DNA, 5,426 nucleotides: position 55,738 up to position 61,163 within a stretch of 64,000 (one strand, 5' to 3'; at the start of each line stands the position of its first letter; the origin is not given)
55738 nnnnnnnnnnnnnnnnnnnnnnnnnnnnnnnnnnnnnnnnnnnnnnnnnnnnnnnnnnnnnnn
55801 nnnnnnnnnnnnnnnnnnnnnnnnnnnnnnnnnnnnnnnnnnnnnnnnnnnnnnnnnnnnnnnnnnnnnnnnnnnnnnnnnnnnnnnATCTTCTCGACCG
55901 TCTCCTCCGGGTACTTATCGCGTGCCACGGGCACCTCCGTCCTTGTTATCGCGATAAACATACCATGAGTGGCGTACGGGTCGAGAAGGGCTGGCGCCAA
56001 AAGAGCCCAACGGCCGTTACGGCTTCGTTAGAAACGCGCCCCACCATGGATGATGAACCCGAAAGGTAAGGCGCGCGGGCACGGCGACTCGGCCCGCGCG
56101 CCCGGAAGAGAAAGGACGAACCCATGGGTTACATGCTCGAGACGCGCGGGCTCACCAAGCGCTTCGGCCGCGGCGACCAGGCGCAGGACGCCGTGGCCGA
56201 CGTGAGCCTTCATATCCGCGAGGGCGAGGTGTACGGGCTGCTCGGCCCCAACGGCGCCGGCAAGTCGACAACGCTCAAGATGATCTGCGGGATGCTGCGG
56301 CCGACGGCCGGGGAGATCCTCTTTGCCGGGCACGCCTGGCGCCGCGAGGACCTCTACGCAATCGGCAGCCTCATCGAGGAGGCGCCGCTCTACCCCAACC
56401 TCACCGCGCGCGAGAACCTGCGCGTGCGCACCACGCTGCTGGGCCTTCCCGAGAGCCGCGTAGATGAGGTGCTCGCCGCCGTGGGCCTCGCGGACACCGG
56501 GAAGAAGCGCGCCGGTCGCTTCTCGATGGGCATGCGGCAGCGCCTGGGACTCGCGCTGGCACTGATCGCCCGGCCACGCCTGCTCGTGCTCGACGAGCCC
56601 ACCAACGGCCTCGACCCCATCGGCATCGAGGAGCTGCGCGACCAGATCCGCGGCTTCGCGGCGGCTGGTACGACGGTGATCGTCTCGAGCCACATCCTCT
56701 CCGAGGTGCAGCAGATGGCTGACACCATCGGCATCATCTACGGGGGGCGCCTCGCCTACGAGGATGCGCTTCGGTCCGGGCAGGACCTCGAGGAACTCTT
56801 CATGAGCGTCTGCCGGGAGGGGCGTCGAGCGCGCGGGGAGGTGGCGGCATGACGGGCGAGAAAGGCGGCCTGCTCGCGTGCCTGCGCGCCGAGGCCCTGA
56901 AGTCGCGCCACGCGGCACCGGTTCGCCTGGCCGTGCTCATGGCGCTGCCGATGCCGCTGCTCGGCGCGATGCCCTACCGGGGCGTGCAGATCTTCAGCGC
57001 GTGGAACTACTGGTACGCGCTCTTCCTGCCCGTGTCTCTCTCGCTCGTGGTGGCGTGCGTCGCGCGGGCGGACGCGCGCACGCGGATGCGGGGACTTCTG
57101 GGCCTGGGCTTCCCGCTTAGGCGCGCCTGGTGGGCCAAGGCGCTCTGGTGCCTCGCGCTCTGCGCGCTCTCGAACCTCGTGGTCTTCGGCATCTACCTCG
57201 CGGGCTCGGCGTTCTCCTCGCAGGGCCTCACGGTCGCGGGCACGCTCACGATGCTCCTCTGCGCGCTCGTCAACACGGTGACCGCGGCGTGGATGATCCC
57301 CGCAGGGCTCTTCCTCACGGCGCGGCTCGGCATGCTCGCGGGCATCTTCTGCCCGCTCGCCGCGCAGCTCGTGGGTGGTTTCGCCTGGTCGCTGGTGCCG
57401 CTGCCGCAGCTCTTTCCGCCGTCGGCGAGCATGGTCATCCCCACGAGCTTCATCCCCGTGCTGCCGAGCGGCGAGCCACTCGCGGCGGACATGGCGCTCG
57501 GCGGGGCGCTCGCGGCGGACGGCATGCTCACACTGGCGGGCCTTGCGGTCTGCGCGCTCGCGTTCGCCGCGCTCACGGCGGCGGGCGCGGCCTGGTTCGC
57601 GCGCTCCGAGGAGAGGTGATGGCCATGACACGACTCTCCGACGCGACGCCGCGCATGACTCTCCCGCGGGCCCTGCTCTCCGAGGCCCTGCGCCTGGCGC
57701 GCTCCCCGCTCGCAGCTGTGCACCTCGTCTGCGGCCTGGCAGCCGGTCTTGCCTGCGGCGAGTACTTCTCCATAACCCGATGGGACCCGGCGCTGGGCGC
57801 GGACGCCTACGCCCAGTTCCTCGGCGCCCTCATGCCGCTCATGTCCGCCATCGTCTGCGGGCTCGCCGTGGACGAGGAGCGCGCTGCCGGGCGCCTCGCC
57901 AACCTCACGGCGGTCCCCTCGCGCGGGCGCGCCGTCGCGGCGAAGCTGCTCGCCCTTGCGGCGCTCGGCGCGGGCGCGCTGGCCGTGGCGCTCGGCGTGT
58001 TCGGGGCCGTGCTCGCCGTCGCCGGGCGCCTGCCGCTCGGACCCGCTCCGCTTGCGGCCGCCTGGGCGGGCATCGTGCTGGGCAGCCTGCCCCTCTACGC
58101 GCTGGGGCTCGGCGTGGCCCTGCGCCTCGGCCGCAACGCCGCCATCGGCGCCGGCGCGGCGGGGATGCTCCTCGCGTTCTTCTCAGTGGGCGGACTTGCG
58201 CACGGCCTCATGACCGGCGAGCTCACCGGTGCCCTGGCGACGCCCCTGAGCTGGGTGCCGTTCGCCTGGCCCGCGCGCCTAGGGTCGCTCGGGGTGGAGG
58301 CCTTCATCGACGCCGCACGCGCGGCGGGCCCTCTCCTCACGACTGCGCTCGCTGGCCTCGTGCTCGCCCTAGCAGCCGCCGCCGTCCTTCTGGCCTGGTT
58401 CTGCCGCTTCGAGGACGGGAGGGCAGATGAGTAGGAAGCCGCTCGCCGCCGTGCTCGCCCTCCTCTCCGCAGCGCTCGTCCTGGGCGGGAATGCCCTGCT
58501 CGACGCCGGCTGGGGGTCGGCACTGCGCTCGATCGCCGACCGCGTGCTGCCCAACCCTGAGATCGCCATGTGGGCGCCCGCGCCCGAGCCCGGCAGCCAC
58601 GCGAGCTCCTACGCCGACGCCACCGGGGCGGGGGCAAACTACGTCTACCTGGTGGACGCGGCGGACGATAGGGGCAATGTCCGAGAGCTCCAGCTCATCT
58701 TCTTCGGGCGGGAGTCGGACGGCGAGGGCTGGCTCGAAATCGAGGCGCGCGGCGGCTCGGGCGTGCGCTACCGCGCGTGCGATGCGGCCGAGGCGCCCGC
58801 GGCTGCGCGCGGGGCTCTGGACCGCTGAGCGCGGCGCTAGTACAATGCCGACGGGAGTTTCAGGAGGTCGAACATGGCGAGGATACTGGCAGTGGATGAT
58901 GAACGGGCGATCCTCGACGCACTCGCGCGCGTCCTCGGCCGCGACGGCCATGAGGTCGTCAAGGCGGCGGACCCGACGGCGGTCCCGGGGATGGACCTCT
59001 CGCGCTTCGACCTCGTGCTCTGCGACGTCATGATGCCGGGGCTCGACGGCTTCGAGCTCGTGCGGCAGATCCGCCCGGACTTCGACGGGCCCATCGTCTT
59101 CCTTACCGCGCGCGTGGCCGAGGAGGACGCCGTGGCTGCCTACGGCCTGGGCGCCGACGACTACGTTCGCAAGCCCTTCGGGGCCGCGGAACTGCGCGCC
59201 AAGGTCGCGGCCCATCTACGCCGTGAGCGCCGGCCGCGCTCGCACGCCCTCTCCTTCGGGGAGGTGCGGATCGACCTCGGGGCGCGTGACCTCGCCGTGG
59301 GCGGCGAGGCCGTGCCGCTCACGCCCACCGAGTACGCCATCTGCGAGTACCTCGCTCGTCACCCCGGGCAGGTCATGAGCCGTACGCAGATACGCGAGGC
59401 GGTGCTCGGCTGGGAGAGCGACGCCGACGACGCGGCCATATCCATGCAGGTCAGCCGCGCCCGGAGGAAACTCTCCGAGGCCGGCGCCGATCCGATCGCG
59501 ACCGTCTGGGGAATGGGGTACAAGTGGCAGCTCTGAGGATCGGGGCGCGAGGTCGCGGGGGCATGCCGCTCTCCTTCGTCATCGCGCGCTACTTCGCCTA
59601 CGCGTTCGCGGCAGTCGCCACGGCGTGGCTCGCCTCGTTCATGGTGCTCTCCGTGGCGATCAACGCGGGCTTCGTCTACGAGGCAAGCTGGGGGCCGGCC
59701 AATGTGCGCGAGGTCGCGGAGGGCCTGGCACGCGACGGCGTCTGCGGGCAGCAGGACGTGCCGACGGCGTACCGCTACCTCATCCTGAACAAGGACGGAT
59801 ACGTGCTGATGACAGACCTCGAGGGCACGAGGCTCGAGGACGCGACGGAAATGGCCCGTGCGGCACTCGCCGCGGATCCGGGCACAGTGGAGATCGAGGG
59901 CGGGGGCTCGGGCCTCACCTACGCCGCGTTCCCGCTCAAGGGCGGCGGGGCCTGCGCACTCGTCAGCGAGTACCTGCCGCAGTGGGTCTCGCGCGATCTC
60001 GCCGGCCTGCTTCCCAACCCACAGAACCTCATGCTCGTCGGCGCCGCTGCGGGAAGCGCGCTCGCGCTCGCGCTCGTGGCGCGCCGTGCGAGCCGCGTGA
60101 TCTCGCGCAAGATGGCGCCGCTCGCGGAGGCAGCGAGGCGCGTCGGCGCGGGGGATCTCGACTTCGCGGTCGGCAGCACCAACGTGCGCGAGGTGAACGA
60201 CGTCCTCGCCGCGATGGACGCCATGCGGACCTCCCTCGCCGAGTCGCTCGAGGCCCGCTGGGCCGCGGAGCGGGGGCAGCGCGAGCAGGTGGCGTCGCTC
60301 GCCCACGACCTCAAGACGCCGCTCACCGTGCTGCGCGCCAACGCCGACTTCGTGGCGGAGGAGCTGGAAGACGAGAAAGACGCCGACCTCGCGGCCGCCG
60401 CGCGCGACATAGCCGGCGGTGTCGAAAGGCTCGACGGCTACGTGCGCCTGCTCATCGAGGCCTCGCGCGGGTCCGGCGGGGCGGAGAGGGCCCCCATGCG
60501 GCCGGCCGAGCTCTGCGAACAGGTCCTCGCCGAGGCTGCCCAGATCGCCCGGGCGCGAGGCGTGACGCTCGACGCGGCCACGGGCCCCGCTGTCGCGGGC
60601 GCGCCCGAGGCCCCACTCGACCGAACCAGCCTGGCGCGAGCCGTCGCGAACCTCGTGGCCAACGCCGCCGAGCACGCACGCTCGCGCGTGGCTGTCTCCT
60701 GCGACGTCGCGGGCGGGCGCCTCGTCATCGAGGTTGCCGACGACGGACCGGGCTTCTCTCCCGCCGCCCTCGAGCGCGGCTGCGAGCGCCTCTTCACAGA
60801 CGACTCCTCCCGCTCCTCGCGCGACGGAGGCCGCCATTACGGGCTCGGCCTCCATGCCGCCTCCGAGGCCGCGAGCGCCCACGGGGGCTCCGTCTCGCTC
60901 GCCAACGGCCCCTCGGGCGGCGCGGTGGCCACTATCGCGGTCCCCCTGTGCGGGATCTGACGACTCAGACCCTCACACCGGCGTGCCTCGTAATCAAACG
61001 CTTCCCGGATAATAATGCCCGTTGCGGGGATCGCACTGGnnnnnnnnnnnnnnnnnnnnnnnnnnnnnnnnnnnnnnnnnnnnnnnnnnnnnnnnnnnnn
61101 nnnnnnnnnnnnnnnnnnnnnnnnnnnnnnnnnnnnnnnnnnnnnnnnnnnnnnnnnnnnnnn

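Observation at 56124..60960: High-GC (about 72%) island: orphan LanFEG-type lantibiotic-immunity ABC transporter with its own two-component system and no biosynthesis genes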

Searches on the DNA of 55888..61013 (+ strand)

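Call 64: search_dna_similar(query=window:55888-61013:+, collection=plasmids, mode=near, max_rows=10)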
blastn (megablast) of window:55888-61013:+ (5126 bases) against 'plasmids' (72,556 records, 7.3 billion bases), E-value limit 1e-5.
Records with a match: 10; places in all: 10; records where one place covers at least 80% of the query: 1.
Best place of each record, by identity: 95-99% 2; 80-90% 8.
By first word of the organism name: Sinorhizobium 4; Azospirillum 4; Collinsella 1; Rhizobium 1.
By predicted mobility (MOB-suite, as given by PLSDB): non-mobilizable 8; conjugative 1; mobilizable 1.
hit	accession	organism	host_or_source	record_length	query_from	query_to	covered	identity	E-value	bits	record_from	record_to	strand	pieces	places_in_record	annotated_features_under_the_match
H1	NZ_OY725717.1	Collinsella aerofaciens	-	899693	90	5078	93%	97.4%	0e+0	8157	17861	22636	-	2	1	HAMP domain-containing sensor histidine kinase | lantibiotic ABC transporter permease | hypothetical protein (x2) | lantibiotic protection ABC transporter ATP-binding protein | response regulator transcription factor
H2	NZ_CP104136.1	Sinorhizobium sp. C101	Phaseolus vulgaris,cell ...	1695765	320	427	2%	80.0%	8e-11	79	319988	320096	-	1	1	record has no annotation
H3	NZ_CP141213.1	Sinorhizobium meliloti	alfalfa,Isolate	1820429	320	427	2%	80.0%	8e-11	79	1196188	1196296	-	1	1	none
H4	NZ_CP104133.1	Sinorhizobium sp. K101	Phaseolus vulgaris,cell ...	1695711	320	424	2%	80.4%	8e-11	79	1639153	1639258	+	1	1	none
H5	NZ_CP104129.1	Sinorhizobium sp. M103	Phaseolus vulgaris,cell ...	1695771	320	424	2%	80.4%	8e-11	79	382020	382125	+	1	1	none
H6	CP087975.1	Rhizobium sp. RCAM05350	cell culture,fouling of walls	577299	320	403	2%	83.7%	2e-11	81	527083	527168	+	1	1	none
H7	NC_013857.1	Azospirillum sp. B510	-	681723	324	382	1%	86.7%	2e-6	64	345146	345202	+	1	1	ABC transporter ATP-binding protein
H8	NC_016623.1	Azospirillum lipoferum 4B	-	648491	324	382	1%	86.4%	2e-6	64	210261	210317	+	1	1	ATP-binding cassette domain-containing protein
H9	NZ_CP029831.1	Azospirillum ramasamyi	single cell,Cow dung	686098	343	394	1%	88.5%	2e-6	64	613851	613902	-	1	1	ABC transporter ATP-binding protein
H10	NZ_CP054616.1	Azospirillum oryzae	cell culture,soil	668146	343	382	1%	97.5%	5e-8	69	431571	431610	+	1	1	ABC transporter ATP-binding protein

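Call 65: search_dna_similar(query=window:55888-61013:+, collection=phages, mode=near, max_rows=10)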
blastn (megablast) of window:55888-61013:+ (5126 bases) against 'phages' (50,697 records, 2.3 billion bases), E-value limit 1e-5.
No match.

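Call 66: get_annotated_region(hit=H1, flank=6000)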
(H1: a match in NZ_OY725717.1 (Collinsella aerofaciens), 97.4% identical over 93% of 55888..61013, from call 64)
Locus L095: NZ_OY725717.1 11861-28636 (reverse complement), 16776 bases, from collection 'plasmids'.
description: Collinsella aerofaciens strain Collinsella aerofaciens TSDC17.2-1.1 plasmid 6, complete sequence
organism: Collinsella aerofaciens (NCBI taxid 74426)
taxonomy: Bacteria; Actinomycetota; Coriobacteriia; Coriobacteriales; Coriobacteriaceae; Collinsella; Collinsella aerofaciens
host: -; source: -; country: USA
typing (MOB-suite, as given by PLSDB): non-mobilizable
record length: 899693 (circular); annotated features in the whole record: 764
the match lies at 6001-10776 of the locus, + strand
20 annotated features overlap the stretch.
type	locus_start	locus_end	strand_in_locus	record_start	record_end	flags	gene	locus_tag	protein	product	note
CDS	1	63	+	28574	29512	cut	-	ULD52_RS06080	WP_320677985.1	FAD-dependent oxidoreductase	-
CDS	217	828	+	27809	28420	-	-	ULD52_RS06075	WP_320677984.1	DUF1836 domain-containing protein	-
CDS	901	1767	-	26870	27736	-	-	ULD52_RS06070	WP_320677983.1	DegV family protein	-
CDS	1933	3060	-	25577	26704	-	-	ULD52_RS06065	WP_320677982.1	NlpC/P60 family protein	-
CDS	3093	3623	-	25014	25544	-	-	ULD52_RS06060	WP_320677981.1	adenine phosphoribosyltransferase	GO:0009116 - nucleoside metabolic process [Evidence IEA]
CDS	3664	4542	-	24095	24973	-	-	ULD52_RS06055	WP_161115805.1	MerR family transcriptional regulator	GO:0006355 - regulation of DNA-templated transcription [Evidence IEA]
CDS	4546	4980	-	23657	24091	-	-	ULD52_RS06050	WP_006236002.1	FHA domain-containing protein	-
CDS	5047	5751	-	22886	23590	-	-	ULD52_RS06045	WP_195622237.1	CDP-alcohol phosphatidyltransferase family protein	GO:0008654 - phospholipid biosynthetic process [Evidence IEA]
CDS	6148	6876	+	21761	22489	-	-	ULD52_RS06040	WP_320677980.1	lantibiotic protection ABC transporter ATP-binding protein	-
CDS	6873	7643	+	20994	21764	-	-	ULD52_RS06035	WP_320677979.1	hypothetical protein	-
CDS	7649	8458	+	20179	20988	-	-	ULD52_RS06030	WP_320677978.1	lantibiotic ABC transporter permease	-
CDS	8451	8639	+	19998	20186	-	-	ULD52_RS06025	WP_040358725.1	hypothetical protein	-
CDS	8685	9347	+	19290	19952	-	-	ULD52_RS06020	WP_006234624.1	response regulator transcription factor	GO:0000160 - phosphorelay signal transduction system [Evidence IEA]; GO:0006355 - regulation of DNA-templated ...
CDS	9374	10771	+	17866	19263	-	-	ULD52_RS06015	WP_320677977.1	HAMP domain-containing sensor histidine kinase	GO:0007165 - signal transduction [Evidence IEA]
CDS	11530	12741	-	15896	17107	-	coaBC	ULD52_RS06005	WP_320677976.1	bifunctional phosphopantothenoylcysteine decarboxylase/phosphopantothenate--cysteine ligase CoaBC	GO:0015937 - coenzyme A biosynthetic process [Evidence IEA]; GO:0015939 - pantothenate metabolic process [Evidence IEA]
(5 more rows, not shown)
